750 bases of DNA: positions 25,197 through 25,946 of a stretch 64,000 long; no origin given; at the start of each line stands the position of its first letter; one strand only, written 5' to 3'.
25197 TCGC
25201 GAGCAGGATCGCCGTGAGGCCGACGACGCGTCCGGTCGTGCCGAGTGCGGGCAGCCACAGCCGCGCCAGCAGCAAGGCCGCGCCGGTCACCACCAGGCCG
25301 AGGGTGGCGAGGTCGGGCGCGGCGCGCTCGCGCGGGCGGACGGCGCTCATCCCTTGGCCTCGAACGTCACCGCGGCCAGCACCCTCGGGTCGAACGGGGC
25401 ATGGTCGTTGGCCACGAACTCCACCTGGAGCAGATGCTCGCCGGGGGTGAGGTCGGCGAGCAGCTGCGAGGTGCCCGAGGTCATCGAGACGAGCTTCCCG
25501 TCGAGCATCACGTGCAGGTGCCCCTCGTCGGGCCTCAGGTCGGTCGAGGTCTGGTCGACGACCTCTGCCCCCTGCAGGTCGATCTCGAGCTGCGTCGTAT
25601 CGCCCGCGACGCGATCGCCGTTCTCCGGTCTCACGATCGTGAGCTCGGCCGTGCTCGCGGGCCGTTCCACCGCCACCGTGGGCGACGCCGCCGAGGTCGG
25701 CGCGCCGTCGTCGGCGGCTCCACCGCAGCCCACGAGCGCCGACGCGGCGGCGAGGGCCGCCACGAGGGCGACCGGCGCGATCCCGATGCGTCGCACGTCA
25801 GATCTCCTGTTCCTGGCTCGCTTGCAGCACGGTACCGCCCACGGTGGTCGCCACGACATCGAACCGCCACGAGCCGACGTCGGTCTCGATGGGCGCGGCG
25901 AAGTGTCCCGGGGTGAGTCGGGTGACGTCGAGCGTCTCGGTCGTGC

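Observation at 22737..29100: Seven-gene, overlap-coupled minus-strand operon around a CopC-CopD fusion with two paralogous His-rich secreted proteins, a CPBP protease and an orphan LivK-like binding protein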

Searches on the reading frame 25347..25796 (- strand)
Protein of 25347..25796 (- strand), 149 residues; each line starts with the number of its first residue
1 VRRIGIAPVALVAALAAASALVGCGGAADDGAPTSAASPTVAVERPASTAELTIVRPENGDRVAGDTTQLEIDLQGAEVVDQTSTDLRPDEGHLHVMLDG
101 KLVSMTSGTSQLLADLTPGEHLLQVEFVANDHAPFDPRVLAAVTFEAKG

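Call 3: search_protein_families(library=pfam, proteins=[window:25347-25796:-], max_evalue=0.1)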
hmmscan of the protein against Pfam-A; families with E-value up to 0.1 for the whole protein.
window:25347-25796:- (149 aa): 3 families
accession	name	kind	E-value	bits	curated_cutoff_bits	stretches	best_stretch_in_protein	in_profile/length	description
PF14347.11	DUF4399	-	1.2e-05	26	28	1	90-141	19-83/91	Domain of unknown function (DUF4399)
PF19625.5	DUF6130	-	0.00023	21.4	23.7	1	13-132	8-130/153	Family of unknown function (DUF6130)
PF06832.18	BiPBP_C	-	0.00028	21.1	26.8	1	46-125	6-78/90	Penicillin-Binding Protein C-terminus Family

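Call 5: search_protein_families(library=ncbifam, proteins=[window:25347-25796:-], max_evalue=0.1)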
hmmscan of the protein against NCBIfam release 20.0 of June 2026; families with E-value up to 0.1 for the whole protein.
window:25347-25796:- (149 aa): 1 family
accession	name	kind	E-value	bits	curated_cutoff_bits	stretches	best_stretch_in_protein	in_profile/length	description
NF058595.1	invert_tail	domain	0.018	15.4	37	1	5-39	53-87/113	lipo-invert putative C-terminal anchoring domain-containing protein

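Call 8: find_homologous_proteins(query=window:25347-25796:-, max_evalue=0.001)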
Query window:25347-25796:- (149 aa): 632 proteins with E <= 0.001 among 1581 candidates; the best 120 are listed.
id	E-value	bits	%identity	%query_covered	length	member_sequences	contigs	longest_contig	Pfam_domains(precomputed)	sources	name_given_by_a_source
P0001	1.8e-87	309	100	100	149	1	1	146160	PF14347.12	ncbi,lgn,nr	ncbi:MAG TPA: hypothetical protein VFI59_12450 [Actinomycetota bacterium]|nr:hypothetical protein [A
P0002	1.2e-86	306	99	100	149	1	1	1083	PF14347.12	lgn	-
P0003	1.9e-82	292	95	100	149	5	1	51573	PF14347.12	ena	-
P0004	2.2e-81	289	95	100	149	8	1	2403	PF19625.6,PF14347.12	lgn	-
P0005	3.9e-80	285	93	100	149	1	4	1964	PF19625.6,PF14347.12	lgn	-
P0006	2.2e-79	282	93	100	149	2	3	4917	PF19625.6,PF14347.12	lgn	-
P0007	8.5e-75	268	89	100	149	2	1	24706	PF14347.12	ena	-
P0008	6.7e-67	242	79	100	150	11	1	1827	-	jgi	-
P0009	8.1e-65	235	77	100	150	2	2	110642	PF14347.12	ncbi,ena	-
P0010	9.5e-65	235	79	100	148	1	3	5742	PF14347.12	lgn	-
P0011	5.4e-63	229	75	100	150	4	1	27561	-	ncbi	ncbi:MAG: hypothetical protein ACXWXN_04205 [Actinomycetota bacterium]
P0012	6.9e-63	229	82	87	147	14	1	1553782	PF14347.12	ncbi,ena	-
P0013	9.4e-63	229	79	100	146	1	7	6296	PF14347.12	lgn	-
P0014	3.1e-62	227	79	94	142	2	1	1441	-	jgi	jgi:hypothetical protein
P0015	4.7e-61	223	78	93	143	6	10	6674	PF14347.12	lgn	-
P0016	8.2e-60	219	73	99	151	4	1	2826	PF14347.12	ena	-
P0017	5.8e-59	216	76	91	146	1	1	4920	PF19625.6,PF14347.12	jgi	-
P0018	5.9e-59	216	79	89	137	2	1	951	PF14347.12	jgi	jgi:hypothetical protein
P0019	6.3e-59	216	75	97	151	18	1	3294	PF14347.12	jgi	jgi:hypothetical protein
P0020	9.4e-59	216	81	84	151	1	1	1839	PF14347.12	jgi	-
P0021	1.7e-58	215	79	84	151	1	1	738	PF14347.12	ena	-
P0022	2.1e-58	214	75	92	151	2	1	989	PF14347.12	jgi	jgi:hypothetical protein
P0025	5.3e-58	213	78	84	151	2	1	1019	PF14347.12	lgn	-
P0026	8.1e-58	213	71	96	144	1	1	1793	PF14347.12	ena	-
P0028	1.1e-57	212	71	96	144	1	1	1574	PF14347.12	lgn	-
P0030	2.7e-57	211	71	96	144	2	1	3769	PF14347.12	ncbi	-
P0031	3.4e-57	211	70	96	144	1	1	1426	PF14347.12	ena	-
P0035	4.6e-57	210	69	97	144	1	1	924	PF14347.12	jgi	jgi:hypothetical protein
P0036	5.0e-57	210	70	96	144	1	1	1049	PF14347.12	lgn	-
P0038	5.2e-57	210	72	97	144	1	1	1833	PF14347.12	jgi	jgi:hypothetical protein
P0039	5.3e-57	210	69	97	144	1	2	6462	PF14347.12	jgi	jgi:hypothetical protein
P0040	6.7e-57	210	68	97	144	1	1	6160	PF14347.12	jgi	jgi:hypothetical protein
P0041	7.2e-57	209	84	72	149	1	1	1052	PF14347.12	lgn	-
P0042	7.6e-57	209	70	99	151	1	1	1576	PF14347.12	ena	-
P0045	9.2e-57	209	73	98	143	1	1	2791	PF14347.12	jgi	jgi:hypothetical protein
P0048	1.6e-56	208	69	96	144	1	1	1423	PF14347.12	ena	-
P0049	1.7e-56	208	72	94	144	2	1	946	PF14347.12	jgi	jgi:hypothetical protein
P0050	1.7e-56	208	76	84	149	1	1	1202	PF14347.12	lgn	-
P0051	1.7e-56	208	70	99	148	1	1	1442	PF14347.12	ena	-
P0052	2.4e-56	208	78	85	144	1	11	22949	PF14347.12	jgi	jgi:hypothetical protein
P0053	2.6e-56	208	77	84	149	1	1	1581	PF14347.12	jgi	jgi:hypothetical protein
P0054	2.6e-56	208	71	99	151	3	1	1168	PF14347.12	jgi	jgi:hypothetical protein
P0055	3.3e-56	207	68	99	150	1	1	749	PF14347.12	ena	-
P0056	3.7e-56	207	71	97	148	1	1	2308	PF14347.12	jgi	jgi:hypothetical protein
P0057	5.5e-56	207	73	91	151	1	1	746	PF14347.12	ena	-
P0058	8.3e-56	206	84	71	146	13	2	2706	PF14347.12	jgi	jgi:hypothetical protein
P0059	8.9e-56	206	84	71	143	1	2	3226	PF14347.12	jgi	jgi:hypothetical protein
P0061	9.8e-56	206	68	97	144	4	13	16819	PF14347.12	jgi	jgi:hypothetical protein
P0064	1.6e-55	205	72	92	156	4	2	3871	PF14347.12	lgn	-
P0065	1.8e-55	205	71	99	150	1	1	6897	PF14347.12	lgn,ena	-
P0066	3.0e-55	204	70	93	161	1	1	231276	PF19625.6,PF14347.12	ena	-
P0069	5.5e-55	203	68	98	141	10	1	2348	PF14347.12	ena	-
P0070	6.3e-55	203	78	76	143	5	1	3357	PF14347.12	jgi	jgi:hypothetical protein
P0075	1.8e-54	202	74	95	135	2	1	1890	PF14347.12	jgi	jgi:hypothetical protein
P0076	2.0e-54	202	69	96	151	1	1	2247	PF14347.12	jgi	jgi:hypothetical protein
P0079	2.9e-54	201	75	84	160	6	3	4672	PF14347.12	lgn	-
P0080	3.2e-54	201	76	84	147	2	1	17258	PF14347.12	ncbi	ncbi:MAG TPA: hypothetical protein VF351_02300 [Actinomycetota bacterium]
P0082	5.6e-54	200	71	98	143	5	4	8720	PF14347.12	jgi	-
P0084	7.5e-54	200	73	86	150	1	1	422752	PF14347.12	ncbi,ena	-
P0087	2.2e-53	198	69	93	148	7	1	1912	PF14347.12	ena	-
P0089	1.1e-52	196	66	99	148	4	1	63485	PF14347.12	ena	-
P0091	1.9e-52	195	65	100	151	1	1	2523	PF14347.12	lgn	-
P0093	1.9e-51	192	83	72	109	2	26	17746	PF14347.12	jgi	jgi:hypothetical protein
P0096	1.4e-49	186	65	97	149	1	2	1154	PF14347.12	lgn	-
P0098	2.5e-49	185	66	96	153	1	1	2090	PF14347.12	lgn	-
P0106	1.3e-45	173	88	62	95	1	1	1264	PF14347.12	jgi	jgi:hypothetical protein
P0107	1.5e-44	170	64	71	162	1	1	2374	PF19625.6,PF14347.12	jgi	jgi:Family of unknown function (DUF6130)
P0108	2.9e-44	169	61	100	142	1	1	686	PF19625.6,PF14347.12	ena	-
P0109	4.1e-44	168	59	83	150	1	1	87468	PF19625.6,PF14347.12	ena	-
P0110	4.1e-44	168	63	73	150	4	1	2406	PF19625.6,PF14347.12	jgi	jgi:hypothetical protein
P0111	4.4e-44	168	60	78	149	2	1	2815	PF14347.12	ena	-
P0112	6.1e-44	168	60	84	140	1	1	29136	PF14347.12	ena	-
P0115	4.6e-43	165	55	99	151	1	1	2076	PF19625.6,PF14347.12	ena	-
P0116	4.6e-43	165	61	73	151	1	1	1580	PF19625.6,PF14347.12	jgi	jgi:hypothetical protein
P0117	7.6e-43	164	56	94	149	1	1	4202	PF19625.6,PF14347.12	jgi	jgi:hypothetical protein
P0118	7.8e-43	164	57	93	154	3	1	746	PF14347.12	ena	-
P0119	9.4e-43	164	54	99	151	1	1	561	PF19625.6,PF14347.12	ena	-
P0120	9.8e-43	164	56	99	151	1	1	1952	PF19625.6,PF14347.12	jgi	jgi:Family of unknown function (DUF6130)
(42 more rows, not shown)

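Call 9: search_solved_structures(query=window:25347-25796:-, max_evalue=10, show_alignments=2)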
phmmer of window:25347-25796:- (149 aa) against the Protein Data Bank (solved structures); distinct sequences matched with E-value up to 10: 0.

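Call 13: find_related_loci(query=A1, collection=genome_contigs, flank=10000)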
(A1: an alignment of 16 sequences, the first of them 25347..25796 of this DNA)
Query A1 (149 aa) in genome_contigs; peptide patterns used: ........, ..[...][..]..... (x = any residue, [..] = any of these).
206 stretches matched a pattern; 138 encode a relative of the query (tblastn E <= 1e-3); the best 80 are kept; 80 distinct loci.
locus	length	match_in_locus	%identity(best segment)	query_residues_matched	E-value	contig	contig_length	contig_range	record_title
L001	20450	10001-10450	79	1-149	1e-67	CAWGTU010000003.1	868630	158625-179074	MAG: uncultured Actinomycetes bacterium isolate MFD09779.bin.1.204 genome assembly, contig: contig_35303, whole genome s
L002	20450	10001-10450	77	1-149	2e-68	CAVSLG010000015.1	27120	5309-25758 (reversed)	MAG: uncultured Actinomycetes bacterium isolate MFD05176.bin.2.78 genome assembly, contig: contig_191454, whole genome s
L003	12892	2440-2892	75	2-149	6e-66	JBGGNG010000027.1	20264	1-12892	MAG: Actinomycetota bacterium isolate bin.036 k141_1258424, whole genome shotgun sequence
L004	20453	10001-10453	76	2-149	1e-65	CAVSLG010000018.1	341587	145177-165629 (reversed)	MAG: uncultured Actinomycetes bacterium isolate MFD05176.bin.2.78 genome assembly, contig: contig_39215, whole genome sh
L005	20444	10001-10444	68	1-147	3e-61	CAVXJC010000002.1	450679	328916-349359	MAG: uncultured Actinomycetes bacterium isolate MFD05567.bin.1.54 genome assembly, contig: contig_105023, whole genome s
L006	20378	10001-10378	75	24-149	2e-59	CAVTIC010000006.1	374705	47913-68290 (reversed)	MAG: uncultured Actinomycetes bacterium isolate MFD06229.bin.1.13 genome assembly, contig: contig_49369, whole genome sh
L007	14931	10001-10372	75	24-146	2e-58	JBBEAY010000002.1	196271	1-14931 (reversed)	MAG: Actinomycetota bacterium isolate LejiaF_68_95 Lejia_F_101_length_196271_cov_57, whole genome shotgun sequence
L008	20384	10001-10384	73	20-147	3e-58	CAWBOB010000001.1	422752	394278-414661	MAG: uncultured Actinomycetes bacterium isolate MFD09206.bin.2.30 genome assembly, contig: contig_10701, whole genome sh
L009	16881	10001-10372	76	24-148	5e-58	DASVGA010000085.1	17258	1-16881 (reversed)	MAG TPA_asm: Actinomycetota bacterium isolate SMAG_U2103 k141_596688, whole genome shotgun sequence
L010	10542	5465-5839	75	24-148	2e-57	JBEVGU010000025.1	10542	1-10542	MAG: Actinomycetota bacterium isolate T2R5BO.18.metabat2 T2R5BO.18.metabat2_k133_11442893, whole genome shotgun sequence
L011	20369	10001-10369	74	24-146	2e-56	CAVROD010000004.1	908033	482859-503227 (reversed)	MAG: uncultured Actinomycetes bacterium isolate MFD04935.bin.2.28 genome assembly, contig: contig_9547, whole genome sho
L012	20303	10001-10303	88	45-149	4e-56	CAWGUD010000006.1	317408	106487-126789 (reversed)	MAG: uncultured Actinomycetes bacterium isolate MFD09730.bin.2.61 genome assembly, contig: contig_16523, whole genome sh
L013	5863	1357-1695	78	32-146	2e-55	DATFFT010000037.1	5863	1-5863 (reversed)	MAG TPA_asm: Actinomycetota bacterium isolate SMAG_U8643 k141_711298, whole genome shotgun sequence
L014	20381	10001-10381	70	23-148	2e-49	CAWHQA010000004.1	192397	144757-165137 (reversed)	MAG: uncultured Actinomycetes bacterium isolate MFD08497.bin.2.117 genome assembly, contig: contig_116666, whole genome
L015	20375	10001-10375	61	24-148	8e-49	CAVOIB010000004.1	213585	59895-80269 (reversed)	MAG: uncultured Actinomycetes bacterium isolate MFD10007.bin.1.248 genome assembly, contig: contig_52760, whole genome s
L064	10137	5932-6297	55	24-148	3e-37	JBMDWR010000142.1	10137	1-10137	MAG: Actinomycetota bacterium isolate ContSoil0_1 ContSoil0_contig142, whole genome shotgun sequence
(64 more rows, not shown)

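Call 15: find_encoding_contigs(protein=P0001, flank=10000, max_places=3)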
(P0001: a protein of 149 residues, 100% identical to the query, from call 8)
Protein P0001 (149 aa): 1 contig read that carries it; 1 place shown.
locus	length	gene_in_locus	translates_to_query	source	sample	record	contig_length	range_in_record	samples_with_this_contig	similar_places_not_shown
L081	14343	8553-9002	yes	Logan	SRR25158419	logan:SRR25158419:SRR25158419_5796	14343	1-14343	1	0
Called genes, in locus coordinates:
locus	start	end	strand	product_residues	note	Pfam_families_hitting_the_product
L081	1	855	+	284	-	?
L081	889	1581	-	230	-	PF00027:cNMP_binding, PF13545:HTH_Crp_2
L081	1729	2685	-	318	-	PF07676:PD40 (faint), PF26549:Tricorn_N (weak)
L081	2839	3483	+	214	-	-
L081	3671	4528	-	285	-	PF02737:3HCDH_N, PF00725:3HCDH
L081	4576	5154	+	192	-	-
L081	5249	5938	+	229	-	-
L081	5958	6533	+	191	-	-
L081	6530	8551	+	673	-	PF04234:CopC, PF05425:CopD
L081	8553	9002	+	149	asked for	PF14347:DUF4399 (faint)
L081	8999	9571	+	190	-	PF02517:Rce1-like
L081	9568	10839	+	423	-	PF13433:Peripla_BP_5 (weak), PF13458:Peripla_BP_6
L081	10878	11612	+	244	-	-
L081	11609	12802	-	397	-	PF01551:Peptidase_M23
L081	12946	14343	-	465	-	?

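Call 16: search_solved_structures(query=A1, max_evalue=10, show_alignments=3)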
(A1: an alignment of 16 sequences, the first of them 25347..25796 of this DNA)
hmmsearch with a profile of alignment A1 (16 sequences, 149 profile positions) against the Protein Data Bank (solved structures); distinct sequences matched with E-value up to 10: 4.
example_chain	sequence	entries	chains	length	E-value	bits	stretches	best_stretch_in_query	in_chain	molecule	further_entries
3uv1_A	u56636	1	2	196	0.14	15.2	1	81-124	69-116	Der f 7 allergen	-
9hae_A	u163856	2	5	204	0.15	15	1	81-124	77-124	Mite allergen Der f 7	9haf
5tfy_I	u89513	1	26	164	2.1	11.4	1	30-83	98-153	Flagellin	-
3h4z_A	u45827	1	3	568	3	10.9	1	91-124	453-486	Maltose-binding periplasmic protein fused with Allergen DERP7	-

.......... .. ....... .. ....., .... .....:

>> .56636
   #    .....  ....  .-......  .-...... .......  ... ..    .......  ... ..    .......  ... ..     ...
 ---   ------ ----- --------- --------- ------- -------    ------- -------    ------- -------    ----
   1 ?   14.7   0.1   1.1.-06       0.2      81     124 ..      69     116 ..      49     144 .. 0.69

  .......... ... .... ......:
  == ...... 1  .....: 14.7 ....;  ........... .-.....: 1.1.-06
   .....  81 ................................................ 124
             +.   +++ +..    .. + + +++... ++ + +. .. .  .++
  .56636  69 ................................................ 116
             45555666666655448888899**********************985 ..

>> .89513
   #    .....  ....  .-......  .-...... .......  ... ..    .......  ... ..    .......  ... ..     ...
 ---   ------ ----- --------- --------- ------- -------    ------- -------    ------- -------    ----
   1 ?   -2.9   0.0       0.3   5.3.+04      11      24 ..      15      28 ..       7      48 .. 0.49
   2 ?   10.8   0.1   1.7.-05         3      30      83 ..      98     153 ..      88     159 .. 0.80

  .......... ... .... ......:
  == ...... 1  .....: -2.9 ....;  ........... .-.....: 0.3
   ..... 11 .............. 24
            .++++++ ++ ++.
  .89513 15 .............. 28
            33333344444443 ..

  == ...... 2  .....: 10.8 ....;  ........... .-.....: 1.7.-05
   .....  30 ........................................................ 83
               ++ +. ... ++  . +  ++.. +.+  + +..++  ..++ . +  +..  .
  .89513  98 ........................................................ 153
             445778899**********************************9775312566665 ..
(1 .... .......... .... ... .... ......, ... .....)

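Call 25: predict_structure(alignment_id=A2)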
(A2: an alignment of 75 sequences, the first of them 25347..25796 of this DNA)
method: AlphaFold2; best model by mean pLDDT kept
length: 149 residues; sequences in the alignment: 75
mean_pLDDT: 79.3   pTM: 0.66
mean pLDDT of the five models: 79.3, 79.3, 78.2, 76.9, 76.4
residues with pLDDT >= 90: 77; 70-90: 27; 50-70: 15; < 50: 30
segments of 3 or more residues with pLDDT < 50: 1-23, 25-31
pLDDT, mean of each block of 10 residues (from residue 1): 44 45 42 55 76 98 97 95 80 95 93 97 95 83 97
secondary structure, 60 per line:
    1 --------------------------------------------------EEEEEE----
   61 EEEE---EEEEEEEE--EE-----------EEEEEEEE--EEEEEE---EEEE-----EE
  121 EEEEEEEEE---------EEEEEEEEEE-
elements in order: E51-56 E61-64 E68-75 E91-98 E101-106 E110-113 E119-129 E139-148

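Call 27: fold_search(model_id=the predicted structure, library=pdb)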
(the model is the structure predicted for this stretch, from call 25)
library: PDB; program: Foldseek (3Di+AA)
matches with E <= 10: 1436; with E <= 0.001: 6
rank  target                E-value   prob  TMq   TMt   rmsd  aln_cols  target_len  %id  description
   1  9kvu                  3.9e-05  1.00  0.48  0.72   3.6       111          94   13  Structure of B1 domain in the bifunctional enzyme CelAly (released 2026-03-18)
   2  3pe9_B                6.5e-05  1.00  0.44  0.72   4.2       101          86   12  Structures of Clostridium thermocellum CbhA fibronectin(III)-like modules (released 2011-11-23)
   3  2e7m_MODEL_1_A        3.0e-04  1.00  0.41  0.51   7.4       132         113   15  Solution structure of the PKD domain (329-428) from human KIAA0319 (released 2007-07-17)
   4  3pdg                  3.9e-04  1.00  0.46  0.71   4.2       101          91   15  Structures of Clostridium thermocellum CbhA fibronectin(III)-like modules (released 2011-11-23)
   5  5icu                  3.9e-04  1.00  0.35  0.47   5.5       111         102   16  The crystal structure of CopC from Methylosinus trichosporium OB3b (released 2016-04-06)
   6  3tp4_B                6.5e-04  1.00  0.44  0.16   3.5       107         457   13  Crystal Structure of engineered protein at the resolution 1.98A, Northeast Structural Genomics Consortium Target OR128 (released 2011-10-05)
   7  3hbp                  1.1e-03  1.00  0.45  0.19   6.2       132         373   12  The crystal structure of C185S mutant of recombinant sulfite oxidase with bound substrate, sulfite, at the active site (released 2010-04-14)
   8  3pe9_D                1.1e-03  1.00  0.44  0.73   4.1       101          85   11  Structures of Clostridium thermocellum CbhA fibronectin(III)-like modules (released 2011-11-23)
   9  1sox_B                1.2e-03  1.00  0.45  0.16   5.5       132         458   11  SULFITE OXIDASE FROM CHICKEN LIVER (released 1998-04-29)
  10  2a99                  1.2e-03  1.00  0.41  0.18   6.1       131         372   11  Crystal structure of recombinant chicken sulfite oxidase at resting state (released 2005-08-02)
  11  5m5p_A                1.2e-03  1.00  0.37  0.04   6.2       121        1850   13  S. cerevisiae spliceosomal helicase Brr2 (271-end) in complex with the Jab/MPN domain of S. cerevisiae Prp8 (released 2016-12-07)
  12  3pe9_A                1.4e-03  1.00  0.46  0.73   3.7       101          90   13  Structures of Clostridium thermocellum CbhA fibronectin(III)-like modules (released 2011-11-23)
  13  2a9d_B                1.4e-03  1.00  0.44  0.20   6.3       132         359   11  Crystal structure of recombinant chicken sulfite oxidase with Arg at residue 161 (released 2005-08-02)
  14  8s5s                  1.4e-03  1.00  0.42  0.18   6.7       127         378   16  Crystal structure of a Sulfite dehydrogenase from Thermus thermophilus (released 2024-11-27)
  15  2a9b                  1.4e-03  1.00  0.41  0.18   6.2       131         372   11  Crystal structure of R138Q mutant of recombinant sulfite oxidase at resting state (released 2005-08-02)
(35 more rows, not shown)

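Call 59: search_protein_families(library=pfam, proteins=[L064:4360-5301:+, L064:5324-5881:+], max_evalue=0.01)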
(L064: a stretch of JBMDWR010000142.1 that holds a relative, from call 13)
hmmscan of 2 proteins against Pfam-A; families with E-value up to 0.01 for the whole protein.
L064:4360-5301:+ (313 aa): 1 family
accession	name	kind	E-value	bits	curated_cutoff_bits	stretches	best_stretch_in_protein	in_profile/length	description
PF13115.11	YtkA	-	0.0031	18.5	25.9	1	235-295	21-85/85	YtkA-like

L064:5324-5881:+ (185 aa): 1 family
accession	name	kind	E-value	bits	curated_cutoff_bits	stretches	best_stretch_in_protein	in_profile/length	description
PF14347.11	DUF4399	-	9.4e-05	23.1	28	1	119-177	15-84/91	Domain of unknown function (DUF4399)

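Call 61: search_protein_representatives(alignment_id=A2)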
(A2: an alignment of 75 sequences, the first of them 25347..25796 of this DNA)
Query: 75 sequences, 150 profile positions. Proteins with E-value up to 0.001 (for the whole library): 2027; up to 1e-10: 703; up to 1e-30: 101. The best 150 are listed.
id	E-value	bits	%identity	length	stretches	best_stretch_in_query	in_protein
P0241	9.3e-102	353.3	-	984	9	14-141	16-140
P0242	5.6e-99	344.3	-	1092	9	52-137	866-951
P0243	1.0e-93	327.2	-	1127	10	47-135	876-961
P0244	1.7e-84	297.3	-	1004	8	52-147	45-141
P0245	2.4e-79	280.6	-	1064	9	39-148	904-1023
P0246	1.2e-66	239.3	-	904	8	45-137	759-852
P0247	2.8e-65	234.9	-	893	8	52-138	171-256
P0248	2.9e-65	234.9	-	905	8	53-146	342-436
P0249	1.9e-55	203.0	-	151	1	9-149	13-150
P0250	9.0e-53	194.4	-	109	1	43-150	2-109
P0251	5.3e-48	178.9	-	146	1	1-148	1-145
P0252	8.8e-48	178.2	-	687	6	51-144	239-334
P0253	2.1e-45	170.5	-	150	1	16-149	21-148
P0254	5.8e-45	169.0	-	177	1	8-149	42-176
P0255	8.8e-45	168.4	-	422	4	52-148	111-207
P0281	8.4e-37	142.5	-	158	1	10-145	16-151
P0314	2.4e-33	131.3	-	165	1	34-148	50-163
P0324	3.2e-32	127.6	-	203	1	10-149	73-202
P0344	1.2e-30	122.5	-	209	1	18-149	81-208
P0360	2.1e-29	118.5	-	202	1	39-149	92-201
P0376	1.2e-28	116.0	-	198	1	40-149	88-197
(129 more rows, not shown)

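Call 64: find_encoding_contigs(protein=P0324, flank=8000, max_places=3)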
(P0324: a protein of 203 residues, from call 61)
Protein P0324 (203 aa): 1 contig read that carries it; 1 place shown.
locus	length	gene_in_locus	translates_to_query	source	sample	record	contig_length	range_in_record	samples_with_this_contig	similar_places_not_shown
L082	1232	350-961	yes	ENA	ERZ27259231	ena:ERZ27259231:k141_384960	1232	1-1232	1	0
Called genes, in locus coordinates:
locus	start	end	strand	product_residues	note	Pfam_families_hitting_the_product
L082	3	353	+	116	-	?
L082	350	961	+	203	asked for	-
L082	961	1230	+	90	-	?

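Call 65: find_encoding_contigs(protein=P0344, flank=8000, max_places=2)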
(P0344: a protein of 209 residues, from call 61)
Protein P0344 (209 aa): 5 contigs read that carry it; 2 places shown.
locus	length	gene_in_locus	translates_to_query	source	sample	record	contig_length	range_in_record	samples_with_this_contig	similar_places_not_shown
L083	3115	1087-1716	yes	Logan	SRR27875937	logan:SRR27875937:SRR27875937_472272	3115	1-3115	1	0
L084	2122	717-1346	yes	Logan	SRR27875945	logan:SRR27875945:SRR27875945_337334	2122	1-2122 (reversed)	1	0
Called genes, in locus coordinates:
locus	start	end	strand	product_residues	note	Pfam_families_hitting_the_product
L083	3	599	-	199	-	?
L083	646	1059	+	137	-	PF13474:SnoaL_3, PF14534:DUF4440, PF12680:SnoaL_2 (weak)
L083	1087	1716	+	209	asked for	-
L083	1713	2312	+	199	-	PF02517:Rce1-like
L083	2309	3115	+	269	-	?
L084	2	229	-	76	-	?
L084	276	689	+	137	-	PF13474:SnoaL_3, PF14534:DUF4440, PF12680:SnoaL_2 (weak)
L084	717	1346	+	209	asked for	-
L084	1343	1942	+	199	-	PF02517:Rce1-like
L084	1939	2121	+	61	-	?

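Call 66: find_encoding_contigs(protein=P0360, flank=8000, max_places=2)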
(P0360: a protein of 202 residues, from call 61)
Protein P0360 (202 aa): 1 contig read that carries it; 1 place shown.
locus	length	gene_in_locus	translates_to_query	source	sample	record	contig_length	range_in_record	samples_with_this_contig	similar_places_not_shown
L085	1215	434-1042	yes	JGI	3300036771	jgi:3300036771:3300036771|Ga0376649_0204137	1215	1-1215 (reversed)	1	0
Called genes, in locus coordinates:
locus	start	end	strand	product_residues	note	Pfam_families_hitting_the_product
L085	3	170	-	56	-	?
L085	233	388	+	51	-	-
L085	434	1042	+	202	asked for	PF14347:DUF4399 (faint)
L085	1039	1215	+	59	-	?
